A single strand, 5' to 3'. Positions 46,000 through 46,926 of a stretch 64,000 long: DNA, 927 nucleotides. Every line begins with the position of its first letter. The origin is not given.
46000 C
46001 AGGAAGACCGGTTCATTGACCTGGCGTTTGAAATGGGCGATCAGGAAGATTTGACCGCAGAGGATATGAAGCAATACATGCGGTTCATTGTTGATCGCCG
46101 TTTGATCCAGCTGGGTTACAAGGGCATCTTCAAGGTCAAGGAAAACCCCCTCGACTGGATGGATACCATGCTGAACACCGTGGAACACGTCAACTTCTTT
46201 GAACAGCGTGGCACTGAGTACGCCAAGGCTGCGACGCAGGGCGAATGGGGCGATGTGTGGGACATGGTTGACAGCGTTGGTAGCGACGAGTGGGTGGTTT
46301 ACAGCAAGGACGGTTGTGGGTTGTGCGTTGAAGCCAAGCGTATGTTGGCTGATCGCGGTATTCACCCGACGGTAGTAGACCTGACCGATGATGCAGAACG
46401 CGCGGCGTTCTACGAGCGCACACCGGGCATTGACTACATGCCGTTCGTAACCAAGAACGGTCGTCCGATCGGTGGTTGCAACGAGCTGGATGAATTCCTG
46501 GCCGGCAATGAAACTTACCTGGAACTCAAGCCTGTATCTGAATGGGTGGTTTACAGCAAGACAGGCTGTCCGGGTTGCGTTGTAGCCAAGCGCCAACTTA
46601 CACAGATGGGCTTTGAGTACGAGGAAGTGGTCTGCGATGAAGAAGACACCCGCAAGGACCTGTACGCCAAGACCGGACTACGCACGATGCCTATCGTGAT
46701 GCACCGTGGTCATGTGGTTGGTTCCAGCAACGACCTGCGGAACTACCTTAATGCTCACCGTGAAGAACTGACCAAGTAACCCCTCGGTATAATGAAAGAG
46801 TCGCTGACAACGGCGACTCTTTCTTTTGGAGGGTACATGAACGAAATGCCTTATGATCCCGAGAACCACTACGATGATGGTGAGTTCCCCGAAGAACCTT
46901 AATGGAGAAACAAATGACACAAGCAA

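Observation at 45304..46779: NrdB with two tandem C-terminal glutaredoxin domains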

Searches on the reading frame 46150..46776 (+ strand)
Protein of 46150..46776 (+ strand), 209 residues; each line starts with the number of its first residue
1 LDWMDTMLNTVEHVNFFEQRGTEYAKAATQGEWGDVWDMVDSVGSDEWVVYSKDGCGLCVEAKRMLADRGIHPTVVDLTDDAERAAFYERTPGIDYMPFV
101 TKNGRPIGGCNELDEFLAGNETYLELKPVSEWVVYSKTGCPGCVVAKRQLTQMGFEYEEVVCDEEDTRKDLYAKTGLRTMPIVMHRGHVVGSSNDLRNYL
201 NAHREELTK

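Call 15: search_dna_similar(query=window:46150-46776:+, collection=phages, mode=protein, max_rows=60, max_evalue=0.00001)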
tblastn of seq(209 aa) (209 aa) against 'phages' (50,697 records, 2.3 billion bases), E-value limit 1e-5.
Records with a match: 43; places in all: 43; records where one place covers at least 80% of the query: 5.
Best place of each record, by identity: 60-80% 2; <60% 41.
By first word of the organism name: Brevundimonas 14; Caulobacter 13; Enterococcus 6; Stenotrophomonas 2; Sphingobium 2; Bertelyvirus 2; Xanthomonas 1; Erythrobacter 1; Citromicrobium 1; Acinetobacter 1.
By host as written in the record: Caulobacter vibrioides CB15 11; Brevundimonas pondensis LVF1 10; Caulobacter crescentus 4; Enterococcus faecalis 4; Sphingobium sp. IP1 2; Brevundimonas goettingensis LVF2 2; Stenotrophomonas maltophilia B28B 1; Stenotrophomonas maltophilia 1; and 8 more.
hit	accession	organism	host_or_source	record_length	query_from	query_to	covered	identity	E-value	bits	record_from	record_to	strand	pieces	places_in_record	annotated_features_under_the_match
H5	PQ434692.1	Stenotrophomonas phage ANB28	Stenotrophomonas maltophilia B28B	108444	1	202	92%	64.1%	4e-34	263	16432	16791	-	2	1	ribonucleotide reductase of class Ia (aerobic) beta subunit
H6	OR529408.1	Stenotrophomonas phage BUCTxx99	Stenotrophomonas maltophilia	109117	1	202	92%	64.4%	2e-34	265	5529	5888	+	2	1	ribonucleoside-diphosphate reductase subunit beta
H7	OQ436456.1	Xanthomonas phage JGB6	Xanthomonas sp.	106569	3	200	89%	57.5%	9e-29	226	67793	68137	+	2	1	ribonucleotide-diphosphate reductase subunit beta (x2)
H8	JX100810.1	Caulobacter phage CcrColossus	Caulobacter crescentus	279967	1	201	96%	28.3%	5e-11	67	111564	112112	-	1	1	putative ribonucleoside diphosphate reductase beta subunit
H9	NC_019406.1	Caulobacter phage CcrColossus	Caulobacter crescentus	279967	1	201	96%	28.3%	5e-11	67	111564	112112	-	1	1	putative ribonucleoside diphosphate reductase beta subunit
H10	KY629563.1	Sphingobium phage Lacusarx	Sphingobium sp. IP1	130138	1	133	64%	34.8%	4e-14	76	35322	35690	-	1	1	nrdB: ribonucleoside-diphosphate reductase subunit beta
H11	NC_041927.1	Sphingobium phage Lacusarx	Sphingobium sp. IP1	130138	1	133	64%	34.8%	4e-14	76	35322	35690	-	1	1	nrdB: ribonucleoside-diphosphate reductase subunit beta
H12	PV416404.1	Erythrobacter phage XM05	Erythrobacter sp. JL475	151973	1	115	55%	39.5%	3e-9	84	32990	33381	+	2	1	ribonucleoside diphosphate reductase small subunit (x2)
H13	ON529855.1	Brevundimonas phage vB_BpoS-Domovoi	Brevundimonas pondensis EIF1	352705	1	104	50%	33.1%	1e-6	54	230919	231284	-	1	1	ribonucleoside-diphosphate reductase 1 subunit beta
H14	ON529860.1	Brevundimonas phage vB_BpoS-Papperlapapp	Brevundimonas pondensis LVF1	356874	1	104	50%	33.1%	1e-6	54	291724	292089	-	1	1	ribonucleoside-diphosphate reductase I subunit beta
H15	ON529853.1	Brevundimonas phage vB_BpoS-Bambus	Brevundimonas pondensis LVF1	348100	1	104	50%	33.1%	1e-6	54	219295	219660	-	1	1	ribonucleoside-diphosphate reductase I subunit beta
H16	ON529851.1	Brevundimonas phage vB_BpoS-Marchewka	Brevundimonas pondensis LVF1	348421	1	104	50%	33.1%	1e-6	54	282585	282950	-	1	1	ribonucleoside-diphosphate reductase I subunit beta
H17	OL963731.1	Citromicrobium phage vB_CbaS-RXM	Citromicrobium bathyomarinum JL1366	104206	1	91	44%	36.5%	7e-8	57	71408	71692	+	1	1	ribonucleoside-diphosphate reductase subunit beta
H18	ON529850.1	Brevundimonas phage vB_BpoS-Gurke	Brevundimonas pondensis LVF1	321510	1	104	50%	30.6%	3e-6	53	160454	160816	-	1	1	ribonucleoside-diphosphate reductase I subunit beta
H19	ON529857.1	Brevundimonas phage vB_BpoS-Kikimora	Brevundimonas pondensis LVF1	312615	1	104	50%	29.8%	1e-5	51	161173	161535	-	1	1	tape measure protein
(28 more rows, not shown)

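Call 16: get_annotated_region(hit=H8, flank=4000)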
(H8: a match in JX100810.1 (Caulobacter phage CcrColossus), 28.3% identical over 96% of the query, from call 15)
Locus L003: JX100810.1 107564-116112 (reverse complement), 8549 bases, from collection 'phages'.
description: Caulobacter phage CcrColossus, complete genome.
organism: Caulobacter phage CcrColossus (NCBI taxid 1211640)
taxonomy: Viruses; Duplodnaviria; Heunggongvirae; Uroviricota; Caudoviricetes; Dolichocephalovirinae; Colossusvirus; Colossusvirus colossus
host: Caulobacter crescentus; source: surface water; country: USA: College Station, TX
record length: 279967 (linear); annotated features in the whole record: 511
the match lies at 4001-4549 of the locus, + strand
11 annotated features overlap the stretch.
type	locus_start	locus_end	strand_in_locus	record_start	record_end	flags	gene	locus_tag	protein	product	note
CDS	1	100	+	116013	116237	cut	-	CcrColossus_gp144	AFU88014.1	hypothetical protein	-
CDS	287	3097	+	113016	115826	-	-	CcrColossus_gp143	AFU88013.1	intein-containing putative ribonucleoside diphosphate reductase alpha subunit precursor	NrdA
mat_peptide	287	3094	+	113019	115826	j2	-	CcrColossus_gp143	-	putative ribonucleoside diphosphate reductase alpha subunit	-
mat_peptide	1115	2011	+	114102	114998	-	-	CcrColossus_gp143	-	intein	-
CDS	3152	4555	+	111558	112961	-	-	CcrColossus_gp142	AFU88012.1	putative ribonucleoside diphosphate reductase beta subunit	-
CDS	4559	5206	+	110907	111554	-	-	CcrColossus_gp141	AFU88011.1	putative dUTP pyrophosphatase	-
CDS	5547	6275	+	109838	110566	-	-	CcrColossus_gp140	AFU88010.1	putative HTH domain DNA-binding protein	-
regulatory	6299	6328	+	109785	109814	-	-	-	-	terminator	predicted rho-independent terminator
regulatory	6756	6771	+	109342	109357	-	-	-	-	terminator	predicted rho-independent terminator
tRNA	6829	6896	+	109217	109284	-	-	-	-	tRNA-Gln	-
CDS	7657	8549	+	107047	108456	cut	-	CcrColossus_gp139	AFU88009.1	putative TROVE-like domain protein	-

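Call 17: get_annotated_region(hit=H10, flank=3000)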
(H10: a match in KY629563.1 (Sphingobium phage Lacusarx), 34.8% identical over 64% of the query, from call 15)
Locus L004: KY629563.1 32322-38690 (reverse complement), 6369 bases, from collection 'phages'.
description: Sphingobium phage Lacusarx, complete genome.
organism: Sphingobium phage Lacusarx (NCBI taxid 1980139)
taxonomy: Viruses; Duplodnaviria; Heunggongvirae; Uroviricota; Caudoviricetes; Lacusarxvirus; Lacusarxvirus lacusarx
host: Sphingobium sp. IP1; source: Skaevinge wastewater treatment plant; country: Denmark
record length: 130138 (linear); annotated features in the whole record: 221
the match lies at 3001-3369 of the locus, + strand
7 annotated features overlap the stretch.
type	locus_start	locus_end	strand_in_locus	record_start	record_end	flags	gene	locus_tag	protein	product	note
CDS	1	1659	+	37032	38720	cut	nrdZ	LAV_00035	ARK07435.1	ribonucleoside-diphosphate reductase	Ribonucleoside-diphosphate reductase NrdZ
CDS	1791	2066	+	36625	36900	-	-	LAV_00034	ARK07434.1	hypothetical protein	-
CDS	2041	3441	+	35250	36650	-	nrdB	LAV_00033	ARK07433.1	ribonucleoside-diphosphate reductase subunit beta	-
CDS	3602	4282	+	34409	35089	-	immR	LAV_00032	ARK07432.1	HTH-type transcriptional regulator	HTH-type transcriptional regulator ImmR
CDS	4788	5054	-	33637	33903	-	-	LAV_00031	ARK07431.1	hypothetical protein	-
CDS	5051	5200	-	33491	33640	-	-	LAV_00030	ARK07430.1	hypothetical protein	-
CDS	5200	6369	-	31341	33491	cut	ligA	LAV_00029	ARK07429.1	DNA ligase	-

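Call 18: get_annotated_region(hit=H7, flank=3000)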
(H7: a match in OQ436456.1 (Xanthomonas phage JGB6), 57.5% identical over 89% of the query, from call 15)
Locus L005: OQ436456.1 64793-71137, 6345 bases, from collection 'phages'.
description: Xanthomonas phage JGB6, complete genome.
organism: Xanthomonas phage JGB6 (NCBI taxid 3032414)
taxonomy: Viruses; Duplodnaviria; Heunggongvirae; Uroviricota; Caudoviricetes
host: Xanthomonas sp.; source: soil; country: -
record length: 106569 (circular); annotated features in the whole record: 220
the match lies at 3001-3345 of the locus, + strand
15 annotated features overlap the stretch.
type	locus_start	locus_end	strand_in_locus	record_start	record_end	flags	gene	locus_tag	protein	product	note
CDS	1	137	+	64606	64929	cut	-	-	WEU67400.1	hypothetical protein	-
CDS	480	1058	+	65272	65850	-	-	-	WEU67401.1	ribonucleoside-diphosphate reductase subunit alpha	-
CDS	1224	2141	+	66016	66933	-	-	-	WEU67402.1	ribonucleoside-diphosphate reductase subunit alpha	-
CDS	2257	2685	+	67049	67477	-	-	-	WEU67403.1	ribonucleotide-diphosphate reductase subunit beta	-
CDS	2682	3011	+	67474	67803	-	-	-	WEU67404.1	ribonucleotide-diphosphate reductase subunit beta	-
CDS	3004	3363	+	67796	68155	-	-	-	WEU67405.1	ribonucleotide-diphosphate reductase subunit beta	-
CDS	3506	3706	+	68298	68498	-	-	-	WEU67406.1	hypothetical protein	-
CDS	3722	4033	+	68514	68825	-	-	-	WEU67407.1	hypothetical protein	-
CDS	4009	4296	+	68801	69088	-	-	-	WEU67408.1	dUTP diphosphatase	-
CDS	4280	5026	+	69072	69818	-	-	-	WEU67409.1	thymidylate synthase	-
CDS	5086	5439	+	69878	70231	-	-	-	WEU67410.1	thymidylate synthase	-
CDS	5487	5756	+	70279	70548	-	-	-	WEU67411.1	hypothetical protein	-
CDS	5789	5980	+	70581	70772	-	-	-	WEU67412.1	hypothetical protein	-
CDS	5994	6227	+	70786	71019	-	-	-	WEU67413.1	hypothetical protein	-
CDS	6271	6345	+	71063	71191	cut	-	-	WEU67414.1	hypothetical protein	-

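Call 19: search_protein_families(library=pfam, proteins=[L003:3152-4555:+, L004:2041-3441:+], max_evalue=0.01)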
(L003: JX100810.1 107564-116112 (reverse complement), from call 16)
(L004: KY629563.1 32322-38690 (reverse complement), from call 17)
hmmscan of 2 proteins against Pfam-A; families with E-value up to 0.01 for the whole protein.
L003:3152-4555:+ (467 aa): 2 families
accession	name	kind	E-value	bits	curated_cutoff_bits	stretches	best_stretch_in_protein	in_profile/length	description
PF00268.27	Ribonuc_red_sm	-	1.8e-68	231.4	33.6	1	10-283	3-281/281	Ribonucleotide reductase, small chain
PF00462.30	Glutaredoxin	-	9e-10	39.1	22.9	1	388-444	3-54/60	Glutaredoxin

L004:2041-3441:+ (466 aa): 2 families
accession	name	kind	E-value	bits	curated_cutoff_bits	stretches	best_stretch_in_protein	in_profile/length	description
PF00268.27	Ribonuc_red_sm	-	4.5e-73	246.5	33.6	1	39-320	1-281/281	Ribonucleotide reductase, small chain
PF00462.30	Glutaredoxin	-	2.2e-10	41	22.9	1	376-431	2-58/60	Glutaredoxin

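Call 36: search_protein_representatives(protein=window:46189-46776:+)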
Query: 196 residues. Proteins with E-value up to 0.001 (for the whole library): 261; up to 1e-10: 6; up to 1e-30: 1. The best 150 are listed.
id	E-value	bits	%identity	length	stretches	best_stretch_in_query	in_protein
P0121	7.0e-39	150.1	72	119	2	117-187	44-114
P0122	1.8e-29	119.4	100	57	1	140-196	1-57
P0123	2.4e-14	70.0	33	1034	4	30-101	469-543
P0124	1.5e-12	64.1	35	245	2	119-186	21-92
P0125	3.5e-12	63.0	30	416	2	35-110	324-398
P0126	2.4e-11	60.2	27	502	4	32-100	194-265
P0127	2.9e-10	56.7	45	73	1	119-187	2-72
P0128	3.3e-10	56.5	38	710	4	119-183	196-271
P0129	6.7e-10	55.5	41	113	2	119-189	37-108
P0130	7.4e-10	55.3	45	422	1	1-100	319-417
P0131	3.1e-09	53.3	30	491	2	35-109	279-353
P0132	5.0e-09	52.6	40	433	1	2-108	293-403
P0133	7.7e-09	52.0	42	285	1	2-105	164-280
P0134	2.1e-08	50.6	29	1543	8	29-62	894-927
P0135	2.8e-08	50.2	32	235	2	31-99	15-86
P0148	6.3e-07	45.8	30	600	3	10-165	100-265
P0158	1.6e-06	44.4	33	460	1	102-188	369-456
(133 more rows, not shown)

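Call 37: search_protein_families(library=pfam, proteins=[P0123, P0125, P0126, P0128, P0130, P0131, P0132, P0134, P0148, P0158], max_evalue=0.001)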
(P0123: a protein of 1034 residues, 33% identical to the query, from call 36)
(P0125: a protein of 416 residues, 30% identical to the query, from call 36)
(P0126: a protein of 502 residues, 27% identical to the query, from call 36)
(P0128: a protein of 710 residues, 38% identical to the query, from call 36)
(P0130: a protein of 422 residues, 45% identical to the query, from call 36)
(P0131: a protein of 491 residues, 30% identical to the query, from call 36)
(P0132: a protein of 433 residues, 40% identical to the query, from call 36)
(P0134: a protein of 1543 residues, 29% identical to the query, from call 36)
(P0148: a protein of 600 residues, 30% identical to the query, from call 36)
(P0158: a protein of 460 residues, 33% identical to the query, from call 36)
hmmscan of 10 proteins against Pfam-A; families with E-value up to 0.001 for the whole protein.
P0123 (1034 aa): 17 families
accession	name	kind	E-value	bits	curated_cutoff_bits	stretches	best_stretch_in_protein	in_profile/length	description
PF00462.30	Glutaredoxin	-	3.3e-68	226.2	22.9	4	188-251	1-60/60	Glutaredoxin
PF07992.20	Pyr_redox_2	-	6.4e-56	190.4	26.1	1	564-890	1-291/291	Pyridine nucleotide-disulphide oxidoreductase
PF02852.28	Pyr_redox_dim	-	1.1e-29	103.3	25.3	1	910-1018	1-108/110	Pyridine nucleotide-disulphide oxidoreductase, dimerisation domain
PF00070.33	Pyr_redox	-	8.6e-19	68.3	22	1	737-807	1-72/82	Pyridine nucleotide-disulphide oxidoreductase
PF05768.20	Glrx-like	-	3.5e-17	62.9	26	0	473-535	1-59/77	Glutaredoxin-like domain (DUF836)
PF13098.12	Thioredoxin_2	-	1.6e-15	57.7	27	0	293-353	7-81/104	Thioredoxin-like domain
PF13417.12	GST_N_3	-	2e-12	47.7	22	0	193-255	4-61/75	Glutathione S-transferase, N-terminal domain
PF13738.12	Pyr_redox_3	-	1.6e-11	44.5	30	1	680-873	105-305/305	Pyridine nucleotide-disulphide oxidoreductase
PF01323.26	DSBA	-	2.1e-08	34.6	25.6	0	294-325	1-32/191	DSBA-like thioredoxin domain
PF13462.12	Thioredoxin_4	-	2e-07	31.8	23.2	0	289-317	11-39/165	Thioredoxin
PF13409.12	GST_N_2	-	5.1e-07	30.6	25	0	481-542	1-63/70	Glutathione S-transferase, N-terminal domain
PF13192.12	Thioredoxin_3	-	1.6e-05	25.3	24.8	0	300-357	7-59/76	Thioredoxin domain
PF00890.30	FAD_binding_2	-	7.8e-05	22.5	20.4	1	565-611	1-47/414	FAD binding domain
PF00578.27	AhpC-TSA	-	0.00013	22.3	26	0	293-329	27-64/124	AhpC/TSA family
PF12831.13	FAD_oxidored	-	0.0004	20.2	27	1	565-593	1-29/416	FAD dependent oxidoreductase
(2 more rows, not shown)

P0125 (416 aa): 3 families
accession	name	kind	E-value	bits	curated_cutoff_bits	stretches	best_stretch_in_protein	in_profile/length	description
PF00462.30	Glutaredoxin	-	8.8e-26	90.3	22.9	3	324-381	1-59/60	Glutaredoxin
PF05768.20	Glrx-like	-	1.1e-10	42.1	26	1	177-238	1-58/77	Glutaredoxin-like domain (DUF836)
PF13192.12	Thioredoxin_3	-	4.9e-05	23.7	24.8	0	332-382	10-60/76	Thioredoxin domain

P0126 (502 aa): 7 families
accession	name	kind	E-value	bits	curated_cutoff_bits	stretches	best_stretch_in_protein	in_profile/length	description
PF00462.30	Glutaredoxin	-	2.5e-64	213.8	22.9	4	306-368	1-60/60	Glutaredoxin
PF13192.12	Thioredoxin_3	-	1.2e-14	54.5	24.8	0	306-368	3-60/76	Thioredoxin domain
PF13098.12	Thioredoxin_2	-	3.6e-12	47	27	0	306-327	9-30/104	Thioredoxin-like domain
PF13409.12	GST_N_2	-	3.7e-10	40.7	25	0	313-370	1-59/70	Glutathione S-transferase, N-terminal domain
PF05768.20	Glrx-like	-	3.1e-07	31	26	0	306-339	2-37/77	Glutaredoxin-like domain (DUF836)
PF00085.26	Thioredoxin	-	9.9e-05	22.7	23.5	0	12-38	22-48/103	Thioredoxin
PF13462.12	Thioredoxin_4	-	0.00053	20.7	23.2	0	441-478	115-151/165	Thioredoxin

P0128 (710 aa): 9 families
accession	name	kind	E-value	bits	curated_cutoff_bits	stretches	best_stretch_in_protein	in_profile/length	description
PF00462.30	Glutaredoxin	-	8.9e-60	199.2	22.9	4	320-389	1-60/60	Glutaredoxin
PF01625.27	PMSR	-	5.7e-50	169.9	23.7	1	550-696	1-149/153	Peptide methionine sulfoxide reductase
PF13098.12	Thioredoxin_2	-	2.2e-17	63.7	27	0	317-387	6-84/104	Thioredoxin-like domain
PF05768.20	Glrx-like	-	1.4e-14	54.6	26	0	320-392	2-60/77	Glutaredoxin-like domain (DUF836)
PF00085.26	Thioredoxin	-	2.9e-10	40.5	23.5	0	318-363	20-63/103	Thioredoxin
PF13417.12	GST_N_3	-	1.8e-07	31.8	22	0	323-394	2-62/75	Glutathione S-transferase, N-terminal domain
PF13899.12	Thioredoxin_7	-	1.4e-06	28.8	27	0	75-106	22-52/83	Thioredoxin-like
PF01323.26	DSBA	-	1.6e-05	25.2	25.6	0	74-98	2-26/191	DSBA-like thioredoxin domain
PF06110.17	TXD17-like_Trx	-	0.00023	21.2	23.1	0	201-218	35-52/119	Thioredoxin domain-containing protein 17-like, thioredoxin domain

P0130 (422 aa): 2 families
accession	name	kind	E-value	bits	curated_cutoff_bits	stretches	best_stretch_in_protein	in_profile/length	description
PF00268.27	Ribonuc_red_sm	-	5.2e-57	193.8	33.6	1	30-305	1-281/281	Ribonucleotide reductase, small chain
PF00462.30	Glutaredoxin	-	2.6e-09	37.6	22.9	1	349-410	2-59/60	Glutaredoxin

P0131 (491 aa): 4 families
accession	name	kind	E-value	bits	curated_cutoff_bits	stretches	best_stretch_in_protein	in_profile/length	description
PF00462.30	Glutaredoxin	-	3.6e-24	85.2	22.9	2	279-338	1-60/60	Glutaredoxin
PF00188.32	CAP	-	2.1e-18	67.7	21.1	1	74-218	1-117/117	Cysteine-rich secretory protein family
PF05768.20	Glrx-like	-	8.1e-08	32.9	26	1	278-323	1-50/77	Glutaredoxin-like domain (DUF836)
PF02798.26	GST_N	-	0.00024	21.8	20.9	0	279-337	3-63/76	Glutathione S-transferase, N-terminal domain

P0132 (433 aa): 2 families
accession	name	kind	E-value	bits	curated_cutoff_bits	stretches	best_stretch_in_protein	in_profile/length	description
PF00268.27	Ribonuc_red_sm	-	1.1e-63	215.7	33.6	1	7-278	1-281/281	Ribonucleotide reductase, small chain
PF00462.30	Glutaredoxin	-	5.2e-07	30.2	22.9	1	334-389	3-60/60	Glutaredoxin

P0134 (1543 aa): 6 families
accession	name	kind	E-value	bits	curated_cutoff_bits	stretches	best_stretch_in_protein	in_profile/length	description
PF22352.2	K319L-like_PKD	-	2.4e-40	136.9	27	0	952-993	29-72/84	K319L-like, PKD domain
PF06776.18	IalB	-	3.4e-25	89.1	22.1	0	451-490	50-89/131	Invasion associated locus B (IalB) protein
PF04379.20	DUF525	-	3.7e-19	69.2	27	0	1069-1093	33-57/87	ApaG domain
PF13620.12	CarboxypepD_reg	-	1.4e-15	57.8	32.3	0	279-317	26-63/82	Carboxypeptidase regulatory-like domain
PF24421.1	Ig_J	-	1.1e-07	32.4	29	0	455-479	60-84/104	Tip attachment protein J, Ig-like domain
PF00801.26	PKD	-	3.9e-06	27.2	23.5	0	1201-1247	18-68/80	PKD domain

P0148 (600 aa): 7 families
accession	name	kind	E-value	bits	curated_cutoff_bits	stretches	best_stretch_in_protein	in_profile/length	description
PF00462.30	Glutaredoxin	-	2.2e-16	60.2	22.9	1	126-174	2-52/60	Glutaredoxin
PF05768.20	Glrx-like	-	2.7e-09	37.7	26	0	323-349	2-28/77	Glutaredoxin-like domain (DUF836)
PF13098.12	Thioredoxin_2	-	3.6e-07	30.9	27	0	319-380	5-84/104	Thioredoxin-like domain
PF00085.26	Thioredoxin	-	4e-06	27.2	23.5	0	441-509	30-102/103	Thioredoxin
PF13462.12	Thioredoxin_4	-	0.00023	21.8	23.2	0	320-342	14-36/165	Thioredoxin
PF06764.17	DUF1223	-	0.00029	21.4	30.7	0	221-242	4-25/202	Protein of unknown function (DUF1223)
PF01323.26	DSBA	-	0.00049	20.4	25.6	0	467-508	150-190/191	DSBA-like thioredoxin domain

P0158 (460 aa): 1 family
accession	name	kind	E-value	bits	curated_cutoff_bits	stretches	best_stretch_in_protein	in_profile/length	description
PF00462.30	Glutaredoxin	-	8.4e-12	45.6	22.9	1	389-445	3-60/60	Glutaredoxin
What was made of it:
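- Closest known: Multi-Grx arrays fused to other redox enzymes. Same: Tandem Grx domains sit on the same chain as a thiol-dependent enzyme (call 37).
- Arrays of several Grx domains fused to redox enzymes exist elsewhere: 4xGrx plus a pyridine-nucleotide disulfide reductase, and 4xGrx plus MsrA (call 37).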

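Call 55: find_related_loci(query=window:46189-46776:+, collection=viral_contigs, flank=2500)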
Query window:46189-46776:+ (196 aa) in viral_contigs; peptide patterns used: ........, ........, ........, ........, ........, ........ (x = any residue, [..] = any of these).
1 stretches matched a pattern, but none encodes a relative of the query by tblastn (E <= 1e-3).
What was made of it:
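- Tried and rejected: A scan of IMG/VR viral contigs with the tail+Grx1+Grx2 segment found nothing (call 55).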

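Call 57: find_related_loci(query=A5, collection=metagenome_contigs, flank=2500)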
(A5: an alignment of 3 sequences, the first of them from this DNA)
Query A5 (195 aa) in metagenome_contigs; peptide patterns used: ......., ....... (x = any residue, [..] = any of these).
184 stretches matched a pattern; 3 encode a relative of the query (tblastn E <= 1e-3); 3 distinct loci.
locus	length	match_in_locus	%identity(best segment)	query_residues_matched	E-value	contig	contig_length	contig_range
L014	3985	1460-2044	88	1-195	1e-124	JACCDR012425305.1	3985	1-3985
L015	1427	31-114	71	1-28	2e-10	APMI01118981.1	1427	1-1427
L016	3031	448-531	71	1-28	3e-10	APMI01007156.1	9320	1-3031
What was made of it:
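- The tandem is restricted to one narrow phage group (calls 36, 55, 57).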
